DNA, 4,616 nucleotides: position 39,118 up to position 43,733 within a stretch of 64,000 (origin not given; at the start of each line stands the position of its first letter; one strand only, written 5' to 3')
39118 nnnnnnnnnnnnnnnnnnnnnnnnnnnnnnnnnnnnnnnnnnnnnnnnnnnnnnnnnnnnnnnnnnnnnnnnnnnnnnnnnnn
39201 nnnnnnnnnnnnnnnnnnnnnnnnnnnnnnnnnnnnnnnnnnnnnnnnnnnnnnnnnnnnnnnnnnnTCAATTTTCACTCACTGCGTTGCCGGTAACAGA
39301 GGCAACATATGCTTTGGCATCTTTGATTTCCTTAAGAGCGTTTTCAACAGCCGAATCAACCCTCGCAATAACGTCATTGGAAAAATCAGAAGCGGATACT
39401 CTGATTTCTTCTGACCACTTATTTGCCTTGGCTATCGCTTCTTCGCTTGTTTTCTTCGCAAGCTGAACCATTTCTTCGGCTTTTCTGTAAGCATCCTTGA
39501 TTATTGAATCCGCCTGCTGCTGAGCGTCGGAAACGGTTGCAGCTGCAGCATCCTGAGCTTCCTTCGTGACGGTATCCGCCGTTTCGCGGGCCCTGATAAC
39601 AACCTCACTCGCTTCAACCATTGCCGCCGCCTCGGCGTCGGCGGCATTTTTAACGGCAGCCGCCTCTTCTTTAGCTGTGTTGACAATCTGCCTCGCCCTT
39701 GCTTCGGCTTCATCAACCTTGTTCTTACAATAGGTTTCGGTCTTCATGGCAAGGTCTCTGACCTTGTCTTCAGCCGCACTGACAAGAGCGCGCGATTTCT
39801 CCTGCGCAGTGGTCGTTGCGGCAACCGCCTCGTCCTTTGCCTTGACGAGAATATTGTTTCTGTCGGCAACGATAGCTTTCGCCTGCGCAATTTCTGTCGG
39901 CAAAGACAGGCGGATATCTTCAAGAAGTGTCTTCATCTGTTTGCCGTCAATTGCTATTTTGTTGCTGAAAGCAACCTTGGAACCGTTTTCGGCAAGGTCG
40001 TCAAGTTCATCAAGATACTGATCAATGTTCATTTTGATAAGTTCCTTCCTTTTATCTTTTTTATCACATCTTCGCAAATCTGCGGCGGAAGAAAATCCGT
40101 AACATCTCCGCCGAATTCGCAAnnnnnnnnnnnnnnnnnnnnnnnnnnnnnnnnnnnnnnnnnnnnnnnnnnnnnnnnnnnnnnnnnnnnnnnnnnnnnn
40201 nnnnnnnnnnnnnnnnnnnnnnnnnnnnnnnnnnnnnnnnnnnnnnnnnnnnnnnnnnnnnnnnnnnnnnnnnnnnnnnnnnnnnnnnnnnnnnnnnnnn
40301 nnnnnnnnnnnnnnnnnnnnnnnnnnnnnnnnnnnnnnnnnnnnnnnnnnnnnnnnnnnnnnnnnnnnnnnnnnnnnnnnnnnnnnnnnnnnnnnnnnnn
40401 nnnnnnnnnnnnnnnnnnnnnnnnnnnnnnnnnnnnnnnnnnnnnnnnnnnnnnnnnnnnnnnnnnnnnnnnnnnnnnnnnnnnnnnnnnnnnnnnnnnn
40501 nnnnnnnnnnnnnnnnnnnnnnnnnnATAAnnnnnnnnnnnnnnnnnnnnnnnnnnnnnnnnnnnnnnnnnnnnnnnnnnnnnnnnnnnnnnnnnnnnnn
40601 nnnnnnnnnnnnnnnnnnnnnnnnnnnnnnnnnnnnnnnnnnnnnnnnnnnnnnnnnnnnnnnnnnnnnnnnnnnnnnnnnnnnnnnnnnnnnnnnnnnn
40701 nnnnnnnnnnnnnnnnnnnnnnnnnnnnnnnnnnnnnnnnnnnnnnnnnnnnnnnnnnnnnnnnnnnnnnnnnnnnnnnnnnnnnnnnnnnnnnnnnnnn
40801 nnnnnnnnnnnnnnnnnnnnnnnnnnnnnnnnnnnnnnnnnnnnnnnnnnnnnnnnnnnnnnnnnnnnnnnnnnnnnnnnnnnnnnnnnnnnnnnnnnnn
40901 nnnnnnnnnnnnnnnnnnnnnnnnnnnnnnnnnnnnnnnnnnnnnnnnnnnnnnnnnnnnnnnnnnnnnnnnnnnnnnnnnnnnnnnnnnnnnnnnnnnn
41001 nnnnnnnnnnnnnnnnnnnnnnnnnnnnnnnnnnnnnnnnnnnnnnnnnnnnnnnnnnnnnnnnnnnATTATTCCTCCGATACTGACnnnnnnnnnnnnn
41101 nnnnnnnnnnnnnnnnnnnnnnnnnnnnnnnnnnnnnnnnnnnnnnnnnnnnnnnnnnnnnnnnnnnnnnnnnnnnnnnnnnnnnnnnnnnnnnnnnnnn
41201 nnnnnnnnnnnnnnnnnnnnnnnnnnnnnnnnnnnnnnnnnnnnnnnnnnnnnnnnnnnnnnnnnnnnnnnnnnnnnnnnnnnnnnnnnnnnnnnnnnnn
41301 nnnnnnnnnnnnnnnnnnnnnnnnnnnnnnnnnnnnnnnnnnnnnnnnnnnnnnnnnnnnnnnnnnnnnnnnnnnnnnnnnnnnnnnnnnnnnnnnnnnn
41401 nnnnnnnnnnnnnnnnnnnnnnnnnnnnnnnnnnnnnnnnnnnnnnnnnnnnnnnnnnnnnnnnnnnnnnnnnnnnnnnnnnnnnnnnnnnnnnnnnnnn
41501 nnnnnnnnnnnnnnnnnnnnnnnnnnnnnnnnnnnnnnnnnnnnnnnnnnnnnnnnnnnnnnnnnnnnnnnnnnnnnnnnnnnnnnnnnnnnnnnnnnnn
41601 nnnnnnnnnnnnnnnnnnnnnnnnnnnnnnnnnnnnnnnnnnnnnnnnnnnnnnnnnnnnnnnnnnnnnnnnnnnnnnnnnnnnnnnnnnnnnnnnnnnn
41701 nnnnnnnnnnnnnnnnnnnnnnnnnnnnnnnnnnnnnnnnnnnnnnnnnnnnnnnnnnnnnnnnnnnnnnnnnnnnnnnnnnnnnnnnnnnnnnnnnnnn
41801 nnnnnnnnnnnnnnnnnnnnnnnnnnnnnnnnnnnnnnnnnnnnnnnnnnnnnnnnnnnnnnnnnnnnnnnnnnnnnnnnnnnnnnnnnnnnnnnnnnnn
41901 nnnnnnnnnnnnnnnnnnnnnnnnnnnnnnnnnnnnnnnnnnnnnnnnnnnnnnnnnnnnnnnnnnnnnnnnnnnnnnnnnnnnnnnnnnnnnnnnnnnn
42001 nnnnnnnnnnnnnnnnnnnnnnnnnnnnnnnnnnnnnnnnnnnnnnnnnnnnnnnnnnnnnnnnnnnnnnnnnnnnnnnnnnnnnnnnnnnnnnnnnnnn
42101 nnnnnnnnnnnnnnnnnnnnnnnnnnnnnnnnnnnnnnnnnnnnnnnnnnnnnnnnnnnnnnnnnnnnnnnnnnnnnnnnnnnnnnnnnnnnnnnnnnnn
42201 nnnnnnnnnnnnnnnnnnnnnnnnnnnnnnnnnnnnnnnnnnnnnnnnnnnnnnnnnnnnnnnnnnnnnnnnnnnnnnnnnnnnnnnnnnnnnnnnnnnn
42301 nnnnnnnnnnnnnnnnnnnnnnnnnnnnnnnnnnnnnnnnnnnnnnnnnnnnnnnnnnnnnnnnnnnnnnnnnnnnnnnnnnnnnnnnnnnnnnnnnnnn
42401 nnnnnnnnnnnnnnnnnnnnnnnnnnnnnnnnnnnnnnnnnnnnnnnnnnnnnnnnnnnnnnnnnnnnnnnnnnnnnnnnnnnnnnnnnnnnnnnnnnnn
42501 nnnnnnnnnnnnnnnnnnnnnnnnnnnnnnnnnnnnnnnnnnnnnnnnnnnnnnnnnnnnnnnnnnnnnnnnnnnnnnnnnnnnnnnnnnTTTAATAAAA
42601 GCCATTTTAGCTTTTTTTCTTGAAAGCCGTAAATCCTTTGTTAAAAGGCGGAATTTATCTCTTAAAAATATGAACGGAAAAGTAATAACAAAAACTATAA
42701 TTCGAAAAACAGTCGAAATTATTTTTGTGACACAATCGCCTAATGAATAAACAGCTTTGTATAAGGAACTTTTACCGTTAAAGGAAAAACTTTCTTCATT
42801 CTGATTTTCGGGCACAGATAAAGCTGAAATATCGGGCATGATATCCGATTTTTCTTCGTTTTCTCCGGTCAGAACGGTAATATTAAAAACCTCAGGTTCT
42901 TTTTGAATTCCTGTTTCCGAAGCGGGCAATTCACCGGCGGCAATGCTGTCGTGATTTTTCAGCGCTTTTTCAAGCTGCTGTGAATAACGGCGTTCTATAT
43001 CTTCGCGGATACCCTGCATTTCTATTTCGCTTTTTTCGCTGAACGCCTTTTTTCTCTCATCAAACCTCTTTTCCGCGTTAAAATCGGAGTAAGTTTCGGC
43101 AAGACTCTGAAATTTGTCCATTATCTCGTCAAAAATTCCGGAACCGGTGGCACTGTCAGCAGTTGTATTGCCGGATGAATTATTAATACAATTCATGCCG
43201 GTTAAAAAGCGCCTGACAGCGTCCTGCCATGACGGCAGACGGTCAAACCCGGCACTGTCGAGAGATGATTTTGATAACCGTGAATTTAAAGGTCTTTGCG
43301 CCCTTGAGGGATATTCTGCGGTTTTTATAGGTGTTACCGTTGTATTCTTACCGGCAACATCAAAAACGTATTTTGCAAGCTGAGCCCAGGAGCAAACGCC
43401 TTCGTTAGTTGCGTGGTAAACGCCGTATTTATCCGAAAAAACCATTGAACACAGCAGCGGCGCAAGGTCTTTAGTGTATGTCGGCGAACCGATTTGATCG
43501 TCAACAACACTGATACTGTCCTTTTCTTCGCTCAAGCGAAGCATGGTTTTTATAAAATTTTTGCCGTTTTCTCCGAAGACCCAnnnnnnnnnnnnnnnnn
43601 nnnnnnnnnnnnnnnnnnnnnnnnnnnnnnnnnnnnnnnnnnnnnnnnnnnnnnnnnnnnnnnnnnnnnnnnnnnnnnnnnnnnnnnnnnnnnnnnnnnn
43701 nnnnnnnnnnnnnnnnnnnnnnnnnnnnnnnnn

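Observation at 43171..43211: T run, hairpin and -1 stop exactly at the RfbD junction: recoding or phase switch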

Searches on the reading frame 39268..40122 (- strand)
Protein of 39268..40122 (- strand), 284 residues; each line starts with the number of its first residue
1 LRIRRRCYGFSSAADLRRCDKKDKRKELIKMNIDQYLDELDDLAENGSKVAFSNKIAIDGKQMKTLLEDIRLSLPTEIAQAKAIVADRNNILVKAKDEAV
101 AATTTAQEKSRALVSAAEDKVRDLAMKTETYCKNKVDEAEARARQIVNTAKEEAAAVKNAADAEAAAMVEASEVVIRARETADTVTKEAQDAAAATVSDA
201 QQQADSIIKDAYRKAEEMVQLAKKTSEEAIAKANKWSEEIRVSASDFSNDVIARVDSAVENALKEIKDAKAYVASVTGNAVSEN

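Call 5: search_protein_families(library=pfam, proteins=[window:39268-40122:-], max_evalue=0.01)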
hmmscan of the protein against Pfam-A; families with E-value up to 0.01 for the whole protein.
window:39268-40122:- (284 aa): 2 families
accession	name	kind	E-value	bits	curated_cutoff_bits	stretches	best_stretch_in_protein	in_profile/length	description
PF06188.17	HrpE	-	0.00034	21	23.5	1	190-269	29-109/191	HrpE/YscL/FliH and V-type ATPase subunit E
PF05103.18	DivIVA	-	0.0012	19.3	28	1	172-218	66-112/131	DivIVA protein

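Call 6: search_protein_families(library=ncbifam, proteins=[window:39268-40122:-], max_evalue=0.01)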
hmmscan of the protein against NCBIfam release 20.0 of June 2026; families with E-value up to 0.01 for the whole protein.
window:39268-40122:- (284 aa): 5 families
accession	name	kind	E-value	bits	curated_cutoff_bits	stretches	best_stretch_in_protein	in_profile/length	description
NF050102.1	DivIVA_Wag31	equivalog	1.1e-08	35.3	260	1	152-270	95-213/256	DivIVA-like cell division protein Wag31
TIGR02499.1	HrpE_YscL_not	equivalog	0.00012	22.2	78.7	1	189-266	11-89/166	type III secretion system stator protein SctL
NF004411.0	PRK05759.1-2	equivalog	0.004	17.2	131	0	95-181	35-119/156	F0F1 ATP synthase subunit B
NF002424.0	PRK01558.1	equivalog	0.0044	16.6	241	0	196-266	16-90/203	V-type ATP synthase subunit E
NF005198.1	PRK06669.1-3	equivalog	0.0074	15.5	200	0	173-241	67-135/299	flagellar assembly protein FliH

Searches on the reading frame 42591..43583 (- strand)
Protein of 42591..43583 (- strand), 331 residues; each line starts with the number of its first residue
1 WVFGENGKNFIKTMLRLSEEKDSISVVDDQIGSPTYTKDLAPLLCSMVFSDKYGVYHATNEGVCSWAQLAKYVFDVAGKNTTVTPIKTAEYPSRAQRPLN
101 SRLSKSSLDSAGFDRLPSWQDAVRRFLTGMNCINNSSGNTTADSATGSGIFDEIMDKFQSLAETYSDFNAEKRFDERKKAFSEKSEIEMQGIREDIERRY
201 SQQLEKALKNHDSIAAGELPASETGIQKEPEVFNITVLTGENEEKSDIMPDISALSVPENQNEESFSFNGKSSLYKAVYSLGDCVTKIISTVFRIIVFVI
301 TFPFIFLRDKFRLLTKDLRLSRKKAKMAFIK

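Call 21: find_related_loci(query=window:42591-43583:-, collection=metagenome_contigs, flank=3000)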
Query window:42591-43583:- (331 aa) in metagenome_contigs; peptide patterns used: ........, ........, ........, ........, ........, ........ (x = any residue, [..] = any of these).
600 stretches matched a pattern (row limit reached: there are more); 503 encode a relative of the query (tblastn E <= 1e-3); the best 80 are kept; 80 distinct loci.
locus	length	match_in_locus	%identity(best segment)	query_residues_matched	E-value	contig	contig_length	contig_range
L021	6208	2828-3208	67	1-127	3e-59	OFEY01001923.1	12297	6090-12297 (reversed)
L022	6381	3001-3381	67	1-127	3e-59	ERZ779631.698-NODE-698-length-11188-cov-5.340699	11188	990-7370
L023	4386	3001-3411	66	1-137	8e-59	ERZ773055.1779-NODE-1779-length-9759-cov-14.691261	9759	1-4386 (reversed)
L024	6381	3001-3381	69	1-127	3e-58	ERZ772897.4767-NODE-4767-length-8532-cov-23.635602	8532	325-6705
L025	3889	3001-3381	68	1-127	1e-57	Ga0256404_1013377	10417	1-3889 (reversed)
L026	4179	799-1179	69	1-127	2e-57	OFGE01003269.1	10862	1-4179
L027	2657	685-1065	67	1-127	1e-57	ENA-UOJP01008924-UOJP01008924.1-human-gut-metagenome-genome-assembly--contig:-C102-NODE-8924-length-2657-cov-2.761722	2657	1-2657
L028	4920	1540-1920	65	1-127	3e-57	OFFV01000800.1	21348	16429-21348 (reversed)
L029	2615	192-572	69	1-127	1e-57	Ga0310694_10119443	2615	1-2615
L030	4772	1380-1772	63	1-131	3e-57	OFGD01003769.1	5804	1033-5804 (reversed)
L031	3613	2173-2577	64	1-133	2e-57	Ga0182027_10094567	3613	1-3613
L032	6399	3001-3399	66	1-134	3e-57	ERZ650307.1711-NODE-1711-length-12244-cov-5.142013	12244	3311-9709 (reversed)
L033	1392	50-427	66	1-126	5e-60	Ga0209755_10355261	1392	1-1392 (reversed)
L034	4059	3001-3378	69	1-126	3e-57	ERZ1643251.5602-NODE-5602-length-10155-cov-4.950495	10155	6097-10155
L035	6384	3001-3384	65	1-128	3e-57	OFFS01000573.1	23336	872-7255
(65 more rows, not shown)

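Call 26: find_related_loci(query=window:42591-43583:-, collection=genome_contigs, flank=1500)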
Query window:42591-43583:- (331 aa) in genome_contigs; peptide patterns used: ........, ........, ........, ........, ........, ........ (x = any residue, [..] = any of these).
599 stretches matched a pattern (row limit reached: there are more); 507 encode a relative of the query (tblastn E <= 1e-3); the best 80 are kept; 80 distinct loci.
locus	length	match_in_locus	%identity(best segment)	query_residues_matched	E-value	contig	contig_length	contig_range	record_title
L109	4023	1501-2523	40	1-320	3e-73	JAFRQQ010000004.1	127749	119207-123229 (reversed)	MAG: Clostridia bacterium isolate RGIG2712 Goat_Omasum-4__c53251, whole genome shotgun sequence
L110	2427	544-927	70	1-128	5e-60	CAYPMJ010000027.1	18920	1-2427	MAG TPA_asm: uncultured Oscillospiraceae bacterium isolate SRP222994_co1_360 genome assembly, contig: NODE_6028_length_1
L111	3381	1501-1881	69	1-127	2e-59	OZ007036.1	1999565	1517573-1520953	MAG: Butyricicoccus sp. isolate metabat2_pooled_hifiasm.295 MAG genome assembly, chromosome: 1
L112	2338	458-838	67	1-127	3e-59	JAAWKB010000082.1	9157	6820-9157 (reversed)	MAG: Oscillospiraceae bacterium isolate ABMPRH_163_6 SL341414_scaffold_8597, whole genome shotgun sequence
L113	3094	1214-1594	67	1-127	2e-59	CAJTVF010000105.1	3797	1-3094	MAG TPA_asm: uncultured Oscillibacter sp. isolate MGBC115181 genome assembly, contig: MGBC115181.105, whole genome shotg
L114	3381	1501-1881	67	1-127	3e-59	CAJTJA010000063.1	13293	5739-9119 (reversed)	MAG TPA_asm: uncultured Oscillibacter sp. isolate MGBC101978 genome assembly, contig: MGBC101978.63, whole genome shotgu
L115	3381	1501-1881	71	1-127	4e-59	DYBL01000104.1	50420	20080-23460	MAG TPA_asm: Clostridiales bacterium isolate HRGM_Genome_1975 HRGM_Genome_1975_104, whole genome shotgun sequence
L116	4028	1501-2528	68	1-320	3e-61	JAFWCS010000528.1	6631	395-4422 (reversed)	MAG: Clostridia bacterium isolate RGIG5620 Sheep_Duodenum-3__c733839, whole genome shotgun sequence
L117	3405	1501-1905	62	1-135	9e-58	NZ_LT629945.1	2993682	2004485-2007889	Angelakisella massiliensis strain Marseille-P3217T, whole genome shotgun sequence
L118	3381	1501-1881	68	1-127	5e-58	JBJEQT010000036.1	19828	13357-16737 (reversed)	MAG: Oscillospiraceae bacterium isolate LOHA43_bin.028 NODE_1409_length_19828_cov_5.862540, whole genome shotgun sequenc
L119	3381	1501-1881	69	1-127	4e-57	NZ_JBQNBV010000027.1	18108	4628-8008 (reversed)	MAG: Selenomonas sp. isolate A39_bin.14 NODE_253_length_18108_cov_6.284883, whole genome shotgun sequence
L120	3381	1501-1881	65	1-127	3e-57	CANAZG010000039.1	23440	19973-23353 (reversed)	MAG TPA_asm: uncultured Clostridia bacterium isolate SRR16350262_bin.3_metawrap_v1.3_MAG genome assembly, contig: NODE.3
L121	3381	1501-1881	68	1-127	5e-57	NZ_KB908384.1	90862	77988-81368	Selenomonas bovis DSM 23594 F599DRAFT_scaffold00006.6, whole genome shotgun sequence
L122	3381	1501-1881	69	1-127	8e-57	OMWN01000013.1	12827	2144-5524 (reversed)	uncultured Selenomonadales bacterium isolate RUG024 genome assembly, contig: k87_10307525, whole genome shotgun sequence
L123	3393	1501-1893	66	1-131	9e-57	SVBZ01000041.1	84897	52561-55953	MAG: Selenomonas ruminantium isolate SIG241 k141_328900, whole genome shotgun sequence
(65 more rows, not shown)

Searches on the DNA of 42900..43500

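Call 27: search_rna_families(source=window, start=42900, end=43500, threshold=evalue, max_evalue=10)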
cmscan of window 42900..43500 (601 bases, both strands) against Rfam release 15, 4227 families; matches with E-value up to 10: 0.
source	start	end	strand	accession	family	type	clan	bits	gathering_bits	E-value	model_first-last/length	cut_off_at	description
